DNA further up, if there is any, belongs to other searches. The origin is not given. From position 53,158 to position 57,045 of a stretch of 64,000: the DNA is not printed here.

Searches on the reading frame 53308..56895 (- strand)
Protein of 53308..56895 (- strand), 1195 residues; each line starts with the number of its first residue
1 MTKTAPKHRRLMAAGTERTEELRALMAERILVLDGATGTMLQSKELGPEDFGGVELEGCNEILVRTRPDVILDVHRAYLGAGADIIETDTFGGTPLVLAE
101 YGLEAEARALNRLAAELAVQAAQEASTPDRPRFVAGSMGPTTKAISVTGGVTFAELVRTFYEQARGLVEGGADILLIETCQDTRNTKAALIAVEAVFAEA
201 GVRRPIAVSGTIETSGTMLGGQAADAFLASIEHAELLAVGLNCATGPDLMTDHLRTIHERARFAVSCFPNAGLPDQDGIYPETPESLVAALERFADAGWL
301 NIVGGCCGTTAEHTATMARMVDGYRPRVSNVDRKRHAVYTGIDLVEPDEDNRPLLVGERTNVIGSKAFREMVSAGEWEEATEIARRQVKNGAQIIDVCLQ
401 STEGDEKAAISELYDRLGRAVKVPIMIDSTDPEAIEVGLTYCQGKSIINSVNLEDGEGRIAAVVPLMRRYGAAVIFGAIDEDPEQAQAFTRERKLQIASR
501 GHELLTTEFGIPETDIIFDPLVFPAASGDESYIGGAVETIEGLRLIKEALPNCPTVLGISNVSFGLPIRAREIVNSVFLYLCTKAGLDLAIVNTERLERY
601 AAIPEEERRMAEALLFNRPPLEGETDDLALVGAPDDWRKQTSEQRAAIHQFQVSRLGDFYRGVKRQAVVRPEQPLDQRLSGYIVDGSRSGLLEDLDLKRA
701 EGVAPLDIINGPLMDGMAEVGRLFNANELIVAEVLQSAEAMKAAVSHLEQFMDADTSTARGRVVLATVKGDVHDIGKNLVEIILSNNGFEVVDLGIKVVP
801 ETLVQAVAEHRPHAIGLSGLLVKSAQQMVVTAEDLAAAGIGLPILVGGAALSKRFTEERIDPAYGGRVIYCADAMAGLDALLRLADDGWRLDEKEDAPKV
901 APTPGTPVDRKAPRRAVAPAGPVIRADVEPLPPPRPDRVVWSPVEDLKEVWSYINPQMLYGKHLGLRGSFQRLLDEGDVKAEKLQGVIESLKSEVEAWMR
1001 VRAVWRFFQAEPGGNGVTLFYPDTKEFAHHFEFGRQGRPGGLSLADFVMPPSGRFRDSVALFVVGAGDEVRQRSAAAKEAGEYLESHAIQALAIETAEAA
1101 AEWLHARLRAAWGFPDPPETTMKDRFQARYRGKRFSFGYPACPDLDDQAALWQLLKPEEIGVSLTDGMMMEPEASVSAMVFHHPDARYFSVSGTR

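Call 25: search_protein_families(library=pfam, proteins=[window:53308-56895:-], max_evalue=0.001)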
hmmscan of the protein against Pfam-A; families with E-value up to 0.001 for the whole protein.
window:53308-56895:- (1195 aa): 5 families
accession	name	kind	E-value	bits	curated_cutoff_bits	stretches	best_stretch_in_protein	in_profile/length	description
PF02574.22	S-methyl_trans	-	3.2e-84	283.6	22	1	31-321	1-283/283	Homocysteine S-methyltransferase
PF02965.22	Met_synt_B12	-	4.3e-46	158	25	1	946-1192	1-258/273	Vitamin B12 dependent methionine synthase, activation domain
PF00809.28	Pterin_bind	-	3e-42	145.4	25.5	1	357-593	1-244/244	Pterin binding enzyme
PF02310.24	B12-binding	-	5.3e-20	71.9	32.1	1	761-855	1-97/121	B12 binding domain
PF02607.22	B12-binding_2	-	6.1e-19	68.4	23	1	677-749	3-74/74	B12 binding domain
